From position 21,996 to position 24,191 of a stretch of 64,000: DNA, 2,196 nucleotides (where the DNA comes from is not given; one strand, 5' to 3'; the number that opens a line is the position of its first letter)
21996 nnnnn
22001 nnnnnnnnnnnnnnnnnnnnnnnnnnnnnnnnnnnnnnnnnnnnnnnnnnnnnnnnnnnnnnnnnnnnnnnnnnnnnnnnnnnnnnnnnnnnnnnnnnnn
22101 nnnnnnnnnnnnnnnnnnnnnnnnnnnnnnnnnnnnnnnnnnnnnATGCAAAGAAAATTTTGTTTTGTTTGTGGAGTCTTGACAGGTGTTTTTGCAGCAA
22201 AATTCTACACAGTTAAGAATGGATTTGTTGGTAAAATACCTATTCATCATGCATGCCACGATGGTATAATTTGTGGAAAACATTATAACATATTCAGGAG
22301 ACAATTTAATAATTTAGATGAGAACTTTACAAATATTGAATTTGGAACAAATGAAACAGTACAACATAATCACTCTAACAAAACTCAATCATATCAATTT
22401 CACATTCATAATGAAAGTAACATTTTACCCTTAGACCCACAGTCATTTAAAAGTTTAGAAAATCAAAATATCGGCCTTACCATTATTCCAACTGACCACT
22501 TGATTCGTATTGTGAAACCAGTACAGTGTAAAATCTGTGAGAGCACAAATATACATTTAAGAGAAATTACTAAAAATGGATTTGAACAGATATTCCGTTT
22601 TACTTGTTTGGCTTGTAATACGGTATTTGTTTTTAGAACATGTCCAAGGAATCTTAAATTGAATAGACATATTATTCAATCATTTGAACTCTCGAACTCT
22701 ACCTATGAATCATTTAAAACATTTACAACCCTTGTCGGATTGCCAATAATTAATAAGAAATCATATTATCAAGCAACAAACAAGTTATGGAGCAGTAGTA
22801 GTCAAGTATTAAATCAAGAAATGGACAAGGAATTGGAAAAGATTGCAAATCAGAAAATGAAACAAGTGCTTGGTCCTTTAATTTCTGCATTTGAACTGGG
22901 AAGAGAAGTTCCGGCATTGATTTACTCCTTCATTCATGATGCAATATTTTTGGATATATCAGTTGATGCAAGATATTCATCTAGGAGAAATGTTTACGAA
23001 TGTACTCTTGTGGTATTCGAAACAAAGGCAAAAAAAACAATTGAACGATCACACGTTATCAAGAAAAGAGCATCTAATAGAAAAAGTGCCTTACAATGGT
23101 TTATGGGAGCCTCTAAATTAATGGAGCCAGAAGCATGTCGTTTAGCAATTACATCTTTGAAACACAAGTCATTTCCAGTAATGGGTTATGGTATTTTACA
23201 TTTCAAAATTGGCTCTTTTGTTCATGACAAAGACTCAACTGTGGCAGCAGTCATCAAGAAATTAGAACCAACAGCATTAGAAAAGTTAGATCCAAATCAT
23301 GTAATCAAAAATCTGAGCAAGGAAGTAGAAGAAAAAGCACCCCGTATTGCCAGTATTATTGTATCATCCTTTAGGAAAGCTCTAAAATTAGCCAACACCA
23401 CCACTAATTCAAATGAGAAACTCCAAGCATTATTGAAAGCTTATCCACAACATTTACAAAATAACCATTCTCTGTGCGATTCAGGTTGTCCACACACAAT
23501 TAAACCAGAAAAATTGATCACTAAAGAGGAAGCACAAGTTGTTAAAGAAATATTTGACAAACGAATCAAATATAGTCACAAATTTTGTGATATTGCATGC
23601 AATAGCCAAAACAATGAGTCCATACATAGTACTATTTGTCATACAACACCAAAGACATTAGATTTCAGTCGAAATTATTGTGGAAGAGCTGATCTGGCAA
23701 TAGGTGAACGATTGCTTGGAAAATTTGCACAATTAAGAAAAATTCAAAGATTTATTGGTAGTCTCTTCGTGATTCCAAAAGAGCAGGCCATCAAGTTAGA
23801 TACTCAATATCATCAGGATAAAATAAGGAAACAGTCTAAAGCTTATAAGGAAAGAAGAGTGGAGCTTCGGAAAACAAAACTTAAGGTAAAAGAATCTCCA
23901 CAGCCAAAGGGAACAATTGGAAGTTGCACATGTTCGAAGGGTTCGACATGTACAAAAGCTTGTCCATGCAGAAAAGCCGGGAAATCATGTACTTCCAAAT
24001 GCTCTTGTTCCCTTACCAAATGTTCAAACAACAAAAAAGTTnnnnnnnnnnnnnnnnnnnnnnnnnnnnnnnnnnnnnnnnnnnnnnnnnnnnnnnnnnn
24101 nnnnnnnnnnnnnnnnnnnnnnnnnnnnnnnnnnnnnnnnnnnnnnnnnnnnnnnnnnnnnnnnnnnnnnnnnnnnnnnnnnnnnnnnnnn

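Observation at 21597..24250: Candidate inverted-repeat DNA transposon with an unclassified zinc-ribbon/CXC transposase-like ORF, inserted about 57 bp upstream of a tRNA-His gene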

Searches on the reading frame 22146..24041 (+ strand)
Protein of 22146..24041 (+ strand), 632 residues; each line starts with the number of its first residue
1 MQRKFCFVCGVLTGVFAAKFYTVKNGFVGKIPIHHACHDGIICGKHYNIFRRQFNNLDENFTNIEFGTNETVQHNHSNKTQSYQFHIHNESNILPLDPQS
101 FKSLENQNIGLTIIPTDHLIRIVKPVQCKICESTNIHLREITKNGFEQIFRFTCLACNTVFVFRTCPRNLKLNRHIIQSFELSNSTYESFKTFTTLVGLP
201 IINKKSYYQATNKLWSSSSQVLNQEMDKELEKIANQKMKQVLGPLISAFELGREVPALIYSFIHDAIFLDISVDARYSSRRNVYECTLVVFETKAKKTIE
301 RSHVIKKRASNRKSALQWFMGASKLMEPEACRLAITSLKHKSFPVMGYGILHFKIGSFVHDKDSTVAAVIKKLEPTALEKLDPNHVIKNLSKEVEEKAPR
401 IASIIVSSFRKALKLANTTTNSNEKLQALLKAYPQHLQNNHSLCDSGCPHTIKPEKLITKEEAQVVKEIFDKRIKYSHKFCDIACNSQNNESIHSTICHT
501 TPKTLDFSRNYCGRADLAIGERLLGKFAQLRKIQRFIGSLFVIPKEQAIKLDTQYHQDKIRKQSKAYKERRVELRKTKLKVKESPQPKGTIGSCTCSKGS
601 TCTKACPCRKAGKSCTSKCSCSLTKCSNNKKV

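Call 8: search_protein_families(library=pfam, proteins=[window:22146-24041:+], max_evalue=1)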
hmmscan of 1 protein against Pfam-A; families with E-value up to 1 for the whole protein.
window:22146-24041:+ (632 aa): 2 families
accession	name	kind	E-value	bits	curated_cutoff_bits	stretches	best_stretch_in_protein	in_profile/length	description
PF20700.3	Mutator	-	4.5e-17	62.5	26.5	1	114-446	5-351/357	Mutator-like transposase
PF03127.19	GAT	-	0.073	13.7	31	1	371-435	12-73/77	GAT domain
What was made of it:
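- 22146..24044 (+): Transposase ORF, 632 aa plus stop, no intron needed. Pfam PF20700 E=4.5e-17 (call 8).
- On piggyBac superfamily: Pfam gives PF20700 and no piggyBac family (call 8).
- Closest known: piggyBac superfamily. Different: There is no Pfam piggyBac hit (call 8).
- Checked: The statement that the ORF has no recognisable family is wrong: it hits Pfam PF20700 at E=4.5e-17, 62.5 bits against a cut-off of 26.5 (call 8).
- PF20700 hit (call 8).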

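Call 9: search_solved_structures(query=window:22146-24041:+, max_evalue=1)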
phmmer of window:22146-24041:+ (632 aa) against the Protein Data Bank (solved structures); distinct sequences matched with E-value up to 1: 1.
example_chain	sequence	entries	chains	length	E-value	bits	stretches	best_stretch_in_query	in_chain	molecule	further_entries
1xwd_C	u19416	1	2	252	0.44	12.1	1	76-148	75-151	Follicle stimulating hormone receptor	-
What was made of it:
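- Tried and rejected: A sequence search of solved structures gave nothing (call 9).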

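Call 13: find_homologous_proteins(query=window:22146-24041:+)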
Query window:22146-24041:+ (632 aa): 2 proteins with E <= 0.001 among 6446 candidates.
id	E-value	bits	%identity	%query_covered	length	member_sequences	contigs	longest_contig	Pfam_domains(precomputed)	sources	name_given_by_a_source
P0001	7.2e-244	829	59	100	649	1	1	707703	PF20700.4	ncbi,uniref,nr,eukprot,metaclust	ncbi:predicted protein [Naegleria gruberi]|uniref:Predicted protein n=1 Tax=Naegleria gruberi TaxID=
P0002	2.0e-200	685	99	50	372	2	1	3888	PF20700.4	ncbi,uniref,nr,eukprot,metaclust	ncbi:predicted protein [Naegleria gruberi]|uniref:Predicted protein n=1 Tax=Naegleria gruberi TaxID=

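Call 15: find_encoding_contigs(protein=P0001, flank=6000)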
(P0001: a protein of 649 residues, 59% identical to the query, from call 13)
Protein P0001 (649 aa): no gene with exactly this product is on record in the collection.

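Call 16: find_encoding_contigs(protein=P0002, flank=6000)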
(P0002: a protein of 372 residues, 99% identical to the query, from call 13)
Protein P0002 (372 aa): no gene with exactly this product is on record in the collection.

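Call 27: find_encoding_contigs(protein=window:22146-24041:+, flank=10000, max_places=10)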
Protein window:22146-24041:+ (632 aa): no gene with exactly this product is on record in the collection.
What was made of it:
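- Tried and rejected: Look-ups of P0001, P0002 and the window protein in the contig index found nothing (calls 15, 16, 27), so the genomic flanks of the other N. gruberi copies could not be read.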

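Call 34: predict_structure(alignment_id=A1)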
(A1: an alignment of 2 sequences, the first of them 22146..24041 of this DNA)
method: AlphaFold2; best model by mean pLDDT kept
length: 632 residues; sequences in the alignment: 2
mean_pLDDT: 30.6   pTM: 0.18
mean pLDDT of the five models: 30.6, 29.0, 28.8, 28.4, 26.5
residues with pLDDT >= 90: 0; 70-90: 0; 50-70: 2; < 50: 630
segments of 3 or more residues with pLDDT < 50: 1-154, 159-632
pLDDT, mean of each block of 10 residues (from residue 1): 23 23 23 24 28 29 26 24 21 26 28 29 37 42 37 48 36 25 31 27 30 26 31 33 29 28 29 35 36 30 27 29 33 35 26 25 25 24 25 26 26 29 34 30 33 34 33 31 33 32 30 29 30 27 31 36 39 43 36 35 36 39 33 29
secondary structure, 60 per line:
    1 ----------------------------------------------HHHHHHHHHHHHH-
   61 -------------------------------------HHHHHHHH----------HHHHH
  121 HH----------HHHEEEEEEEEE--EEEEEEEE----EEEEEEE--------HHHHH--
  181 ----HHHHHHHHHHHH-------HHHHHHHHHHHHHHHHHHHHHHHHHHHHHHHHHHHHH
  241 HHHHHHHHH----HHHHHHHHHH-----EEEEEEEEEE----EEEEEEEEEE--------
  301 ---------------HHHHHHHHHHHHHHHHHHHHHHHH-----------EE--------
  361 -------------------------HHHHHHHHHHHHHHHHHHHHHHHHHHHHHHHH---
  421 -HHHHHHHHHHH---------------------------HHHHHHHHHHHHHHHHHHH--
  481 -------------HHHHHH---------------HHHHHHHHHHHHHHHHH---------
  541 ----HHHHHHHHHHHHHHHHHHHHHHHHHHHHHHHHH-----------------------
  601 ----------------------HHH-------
elements in order: H47-59 H98-105 H116-122 E136-144 E147-154 E159-165 H174-178 H185-196 H204-249 H254-263 E269-278 E283-292 H316-339 H386-417 H422-432 H460-478 H494-499 H515-531 H545-577
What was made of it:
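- Tried and rejected: The first AF2 run with only two sequences failed (pLDDT 30.6, call 34).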

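Call 43: search_protein_representatives(alignment_id=A1)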
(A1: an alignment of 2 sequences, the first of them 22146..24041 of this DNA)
Query: 2 sequences, 651 profile positions. Proteins with E-value up to 0.001 (for the whole library): 119; up to 1e-10: 25; up to 1e-30: 3. The best 119 are listed.
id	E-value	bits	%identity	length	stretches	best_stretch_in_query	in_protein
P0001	0.0e+00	1404.0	-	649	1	1-651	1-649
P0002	5.3e-197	672.8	-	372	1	282-601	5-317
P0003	2.5e-36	141.8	-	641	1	118-599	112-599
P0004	3.4e-27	111.7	-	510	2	155-519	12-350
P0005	3.8e-23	98.3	-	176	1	488-650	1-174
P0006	2.8e-22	95.4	-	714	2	66-472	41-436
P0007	5.7e-22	94.4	-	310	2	263-388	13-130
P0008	4.2e-21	91.5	-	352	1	281-613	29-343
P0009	7.6e-20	87.4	-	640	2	104-469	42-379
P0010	8.1e-20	87.3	-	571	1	118-470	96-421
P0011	8.8e-20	87.2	-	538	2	276-570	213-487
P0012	1.4e-19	86.5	-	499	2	266-470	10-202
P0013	9.9e-19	83.7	-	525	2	102-308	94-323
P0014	7.8e-18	80.7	-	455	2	113-332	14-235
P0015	6.0e-16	74.5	-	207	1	249-439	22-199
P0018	2.9e-13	65.6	-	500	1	152-643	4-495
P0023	2.1e-11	59.5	-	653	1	279-645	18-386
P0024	4.7e-11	58.3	-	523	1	282-646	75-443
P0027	5.9e-10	54.7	-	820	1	280-650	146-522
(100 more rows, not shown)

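Call 45: search_protein_families(library=pfam, alignment_id=A3, max_evalue=0.01)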
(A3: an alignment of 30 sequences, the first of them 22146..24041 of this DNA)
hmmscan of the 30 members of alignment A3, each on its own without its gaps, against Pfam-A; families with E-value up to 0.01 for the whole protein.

A. member 1, window:22146-24041:+ (632 aa): 1 family
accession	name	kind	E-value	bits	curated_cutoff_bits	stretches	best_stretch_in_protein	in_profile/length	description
PF20700.3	Mutator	-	4.5e-17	62.5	26.5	1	114-446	5-351/357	Mutator-like transposase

B. families by the number of members that match (of 30 scanned): 14 families
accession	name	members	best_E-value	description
PF20700.3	Mutator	13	4.9e-26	Mutator-like transposase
PF02902.25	Peptidase_C48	2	2.1e-06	Ulp1 protease family, C-terminal catalytic domain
PF03638.21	TCR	2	7.6e-06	Tesmin/TSO1-like CXC domain, cysteine-rich domain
PF00443.35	UCH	1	8.3e-37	Ubiquitin carboxyl-terminal hydrolase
PF01302.31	CAP_GLY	1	1.5e-23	CAP-Gly domain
PF00929.31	RNase_T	1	1.3e-08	Exonuclease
PF23663.1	Znf_SCAND3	1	7.4e-05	SCAN domain-containing protein 3-like zinc finger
PF16588.11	zf-C2H2_10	1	0.0012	C2H2 zinc-finger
PF16682.11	MSL2-CXC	1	0.0017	CXC domain of E3 ubiquitin-protein ligase MSL2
PF15136.11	UPF0449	1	0.0038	Uncharacterised protein family UPF0449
PF08853.16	DUF1823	1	0.0041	Domain of unknown function (DUF1823)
PF22102.2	ElaD-SseL-like_C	1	0.0063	ElaD/SseL-like C-terminal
PF01939.22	NucS_C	1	0.008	Endonuclease NucS C-terminal domain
PF03457.19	HA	1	0.009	Helicase associated domain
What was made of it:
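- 23925..24023 (+): C-terminal CXC cysteine-rich domain (aa 594-626, 9 Cys). Two relatives hit TCR at down to 7.6e-6 and one hits MSL2-CXC (call 45).
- Some relatives carry Ulp1 protease domains (call 45).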

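Call 55: find_related_loci(query=A1, collection=metagenome_contigs, flank=6000)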
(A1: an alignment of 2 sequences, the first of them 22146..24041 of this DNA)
Query A1 (632 aa) in metagenome_contigs; peptide patterns used: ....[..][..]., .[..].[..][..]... (x = any residue, [..] = any of these).
600 stretches matched a pattern, but none encodes a relative of the query by tblastn (E <= 1e-3).

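Call 60: list_cluster_members(proteins=[P0002, P0001])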
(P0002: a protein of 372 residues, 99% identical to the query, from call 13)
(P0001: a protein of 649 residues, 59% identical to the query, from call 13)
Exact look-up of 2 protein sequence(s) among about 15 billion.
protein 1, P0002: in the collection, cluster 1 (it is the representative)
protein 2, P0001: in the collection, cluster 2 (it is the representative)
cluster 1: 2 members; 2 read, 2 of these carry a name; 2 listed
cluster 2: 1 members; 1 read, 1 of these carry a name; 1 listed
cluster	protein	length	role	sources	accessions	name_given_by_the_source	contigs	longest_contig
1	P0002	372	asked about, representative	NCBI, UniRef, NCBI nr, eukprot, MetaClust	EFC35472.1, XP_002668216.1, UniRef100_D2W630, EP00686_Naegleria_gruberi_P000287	predicted protein [Naegleria gruberi] | Predicted protein n=1 Tax=Naegleria gruberi TaxID=5762 RepID=D2W630_NAEGR | uncharacterized protein NAEGRDRAFT_54896 [Naegleria gruberi]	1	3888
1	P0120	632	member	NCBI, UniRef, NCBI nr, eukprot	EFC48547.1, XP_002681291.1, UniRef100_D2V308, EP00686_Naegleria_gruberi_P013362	predicted protein [Naegleria gruberi] | Predicted protein n=1 Tax=Naegleria gruberi TaxID=5762 RepID=D2V308_NAEGR | uncharacterized protein NAEGRDRAFT_63184 [Naegleria gruberi]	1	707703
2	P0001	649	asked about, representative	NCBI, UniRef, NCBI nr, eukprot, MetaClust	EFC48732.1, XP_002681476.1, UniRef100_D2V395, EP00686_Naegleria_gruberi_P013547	predicted protein [Naegleria gruberi] | Predicted protein n=1 Tax=Naegleria gruberi TaxID=5762 RepID=D2V395_NAEGR | uncharacterized protein NAEGRDRAFT_46350 [Naegleria gruberi]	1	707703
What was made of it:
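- NCBI annotates both as ordinary predicted proteins (call 60).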

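Call 66: predict_structure(alignment_id=A3)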
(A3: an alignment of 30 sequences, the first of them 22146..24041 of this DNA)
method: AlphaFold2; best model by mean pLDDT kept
length: 632 residues; sequences in the alignment: 30
mean_pLDDT: 80.7   pTM: 0.69
mean pLDDT of the five models: 80.7, 79.8, 79.1, 77.9, 77.2
residues with pLDDT >= 90: 309; 70-90: 171; 50-70: 90; < 50: 62
segments of 3 or more residues with pLDDT < 50: 14-17, 61-97, 99-101, 103-110, 589-593, 629-632
pLDDT, mean of each block of 10 residues (from residue 1): 70 58 82 75 87 75 36 29 24 41 47 77 92 95 86 96 77 82 91 86 90 91 95 94 80 88 95 94 94 95 90 68 95 96 81 96 94 97 93 96 95 89 92 93 74 75 96 94 86 94 90 95 83 71 69 87 95 92 60 53 63 62 55 40
secondary structure, 60 per line:
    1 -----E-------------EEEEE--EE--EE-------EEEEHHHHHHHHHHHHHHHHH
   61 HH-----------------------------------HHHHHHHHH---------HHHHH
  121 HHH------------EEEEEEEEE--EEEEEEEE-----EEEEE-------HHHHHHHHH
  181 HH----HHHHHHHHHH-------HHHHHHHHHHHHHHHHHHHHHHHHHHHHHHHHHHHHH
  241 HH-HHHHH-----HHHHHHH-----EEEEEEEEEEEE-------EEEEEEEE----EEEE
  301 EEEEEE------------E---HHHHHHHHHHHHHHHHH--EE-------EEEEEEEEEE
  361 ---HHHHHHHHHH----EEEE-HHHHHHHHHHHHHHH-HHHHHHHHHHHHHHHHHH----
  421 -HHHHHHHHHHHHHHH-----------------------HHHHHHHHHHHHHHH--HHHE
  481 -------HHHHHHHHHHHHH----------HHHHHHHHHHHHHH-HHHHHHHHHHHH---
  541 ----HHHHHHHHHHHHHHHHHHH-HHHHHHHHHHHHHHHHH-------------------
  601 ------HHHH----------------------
elements in order: E20-24 E40-43 H44-62 H98-106 H116-123 E136-144 E147-154 E160-164 H172-182 H187-196 H204-242 H244-248 H254-260 E266-277 E285-292 E297-306 H323-339 E351-360 H364-373 E378-381 H383-397 H399-416 H422-436 H460-474 H488-500 H511-524 H526-537 H545-563 H565-581 H607-610
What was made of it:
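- Tried and rejected: It was repeated with 30 sequences (call 66).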

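Call 69: fold_search(model_id=the predicted structure, library=pdb)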
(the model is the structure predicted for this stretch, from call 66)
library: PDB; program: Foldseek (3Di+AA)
matches with E <= 10: 747; with E <= 0.001: 4
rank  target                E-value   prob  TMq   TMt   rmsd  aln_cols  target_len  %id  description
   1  6xgx_A                1.2e-05  1.00  0.29  0.41  13.7       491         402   11  ISCth4 transposase, strand transfer complex 1, STC1 (released 2020-10-14)
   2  6xg8_B                1.9e-05  1.00  0.22  0.35  20.5       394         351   15  ISCth4 transposase, pre-cleaved complex, PCC (released 2020-10-14)
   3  6xg8_A                9.0e-05  1.00  0.30  0.43  12.4       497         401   11  ISCth4 transposase, pre-cleaved complex, PCC (released 2020-10-14)
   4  6xgx_B                2.9e-04  1.00  0.21  0.34  21.5       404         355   13  ISCth4 transposase, strand transfer complex 1, STC1 (released 2020-10-14)
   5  3ga2                  9.4e-03  0.84  0.09  0.21  14.7       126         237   15  Crystal structure of the Endonuclease_V (BSU36170) from Bacillus subtilis, Northeast Structural Genomics Consortium Targ (released 2009-02-24)
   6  7a5p_A                1.2e-02  0.51  0.12  0.15  32.7       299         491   12  Human C Complex Spliceosome - Medium-resolution PERIPHERY (released 2020-10-14)
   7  7l23                  1.3e-02  0.96  0.10  0.37  13.3       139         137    9  HIV Integrase core domain in complex with inhibitor 2-(5-(3-fluorophenyl)-2-(2-(thiophen-2-yl)ethynyl)-1- benzofuran-3-y (released 2021-12-22)
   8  6rwo_C                2.2e-02  0.66  0.11  0.29  16.4       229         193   11  SIVrcm intasome (Q148H/G140S) in complex with bictegravir (released 2020-02-05)
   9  6w42                  2.7e-02  0.95  0.10  0.39  12.9       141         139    9  HIV Integrase core domain in complex with inhibitor 2-(5-methyl-2-(2-(thiophen-2-yl)ethynyl)-1-benzofuran-3-yl)acetic ac (released 2021-03-10)
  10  7ouf_B                4.4e-02  0.69  0.10  0.20  13.0       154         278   12  Structure of the STLV intasome:B56 complex bound to the strand-transfer inhibitor XZ450 (released 2021-08-18)
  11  3hpg_C                4.4e-02  0.54  0.10  0.27  17.5       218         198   11  Visna virus integrase (residues 1-219) in complex with LEDGF IBD: examples of open integrase dimer-dimer interfaces (released 2009-07-28)
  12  3ao1_A                4.7e-02  0.93  0.10  0.39  12.7       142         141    9  Fragment-based approach to the design of ligands targeting a novel site in HIV-1 integrase (released 2011-03-09)
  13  7l2y                  5.2e-02  0.91  0.10  0.40  13.1       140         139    8  HIV Integrase core domain in complex with inhibitor 2-(5-(3-fluorophenyl)-2-(2-(thiophen-2-yl)ethynyl)-1- benzofuran-3-y (released 2021-12-22)
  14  4nyf_B                5.2e-02  0.80  0.11  0.39  12.8       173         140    9  HIV integrase in complex with inhibitor (released 2014-06-25)
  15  1itg                  5.2e-02  0.77  0.10  0.38  12.8       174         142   11  CRYSTAL STRUCTURE OF THE CATALYTIC DOMAIN OF HIV-1 INTEGRASE: SIMILARITY TO OTHER POLYNUCLEOTIDYL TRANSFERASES (released 1995-05-08)
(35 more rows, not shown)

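Call 72: list_cluster_members(proteins=[P0003, P0004, P0006, P0009, P0010, P0011, P0018, P0023, P0024, P0027])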
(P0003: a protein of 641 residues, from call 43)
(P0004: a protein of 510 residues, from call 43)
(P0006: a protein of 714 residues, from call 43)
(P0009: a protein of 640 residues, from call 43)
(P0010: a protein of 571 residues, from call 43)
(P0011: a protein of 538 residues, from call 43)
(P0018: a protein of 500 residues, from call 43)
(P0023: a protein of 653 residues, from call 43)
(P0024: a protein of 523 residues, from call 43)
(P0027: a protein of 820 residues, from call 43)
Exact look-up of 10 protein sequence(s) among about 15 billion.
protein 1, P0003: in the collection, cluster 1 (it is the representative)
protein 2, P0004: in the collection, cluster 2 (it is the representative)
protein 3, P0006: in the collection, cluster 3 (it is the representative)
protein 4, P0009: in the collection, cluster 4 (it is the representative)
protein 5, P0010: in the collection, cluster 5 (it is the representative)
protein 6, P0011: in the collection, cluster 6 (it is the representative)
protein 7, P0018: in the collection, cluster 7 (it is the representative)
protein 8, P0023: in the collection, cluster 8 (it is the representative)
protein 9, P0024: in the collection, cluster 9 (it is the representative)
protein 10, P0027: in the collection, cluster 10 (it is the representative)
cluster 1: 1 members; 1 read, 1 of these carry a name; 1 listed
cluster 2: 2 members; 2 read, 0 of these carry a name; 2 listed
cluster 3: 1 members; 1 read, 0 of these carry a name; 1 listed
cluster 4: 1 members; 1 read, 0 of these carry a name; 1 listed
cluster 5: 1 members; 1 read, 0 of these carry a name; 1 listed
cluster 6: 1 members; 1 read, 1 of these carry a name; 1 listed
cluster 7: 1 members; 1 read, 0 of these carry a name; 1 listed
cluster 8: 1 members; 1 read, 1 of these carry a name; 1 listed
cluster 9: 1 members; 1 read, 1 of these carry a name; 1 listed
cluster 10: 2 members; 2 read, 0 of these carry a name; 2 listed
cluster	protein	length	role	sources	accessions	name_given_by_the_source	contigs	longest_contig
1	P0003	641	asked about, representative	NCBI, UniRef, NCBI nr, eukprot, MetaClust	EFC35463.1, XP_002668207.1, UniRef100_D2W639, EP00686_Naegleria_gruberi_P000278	predicted protein [Naegleria gruberi] | Predicted protein n=1 Tax=Naegleria gruberi TaxID=5762 RepID=D2W639_NAEGR | uncharacterized protein NAEGRDRAFT_54899 [Naegleria gruberi]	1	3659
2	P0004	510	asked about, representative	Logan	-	-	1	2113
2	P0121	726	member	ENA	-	-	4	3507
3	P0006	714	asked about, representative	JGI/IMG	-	-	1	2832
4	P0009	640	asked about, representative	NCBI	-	-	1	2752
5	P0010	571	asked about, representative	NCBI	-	-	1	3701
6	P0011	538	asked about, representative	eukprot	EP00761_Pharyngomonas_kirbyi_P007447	gb/GECH01007457.1/.p1 GENE.gb/GECH01007457.1/~~gb/GECH01007457.1/.p1 ORF type:complete ...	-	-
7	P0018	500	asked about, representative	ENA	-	-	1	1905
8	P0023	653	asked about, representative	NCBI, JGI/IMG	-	hypothetical protein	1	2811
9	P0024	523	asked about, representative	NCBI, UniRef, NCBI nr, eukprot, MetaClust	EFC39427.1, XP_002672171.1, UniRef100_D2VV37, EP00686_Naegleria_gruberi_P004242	predicted protein [Naegleria gruberi] | Predicted protein n=1 Tax=Naegleria gruberi TaxID=5762 RepID=D2VV37_NAEGR | uncharacterized protein NAEGRDRAFT_72879 [Naegleria gruberi]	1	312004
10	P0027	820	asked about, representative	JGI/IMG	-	-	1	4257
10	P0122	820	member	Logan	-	-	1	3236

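Call 74: find_encoding_contigs(protein=P0027, flank=5000)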
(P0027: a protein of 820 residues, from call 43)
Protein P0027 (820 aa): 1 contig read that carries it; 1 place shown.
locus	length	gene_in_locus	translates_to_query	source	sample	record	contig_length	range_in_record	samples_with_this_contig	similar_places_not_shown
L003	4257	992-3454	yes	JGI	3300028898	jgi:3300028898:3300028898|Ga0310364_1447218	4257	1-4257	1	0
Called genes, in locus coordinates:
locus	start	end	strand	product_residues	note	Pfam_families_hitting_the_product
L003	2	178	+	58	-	?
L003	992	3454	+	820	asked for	PF20700:Mutator, PF00929:RNase_T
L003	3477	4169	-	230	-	-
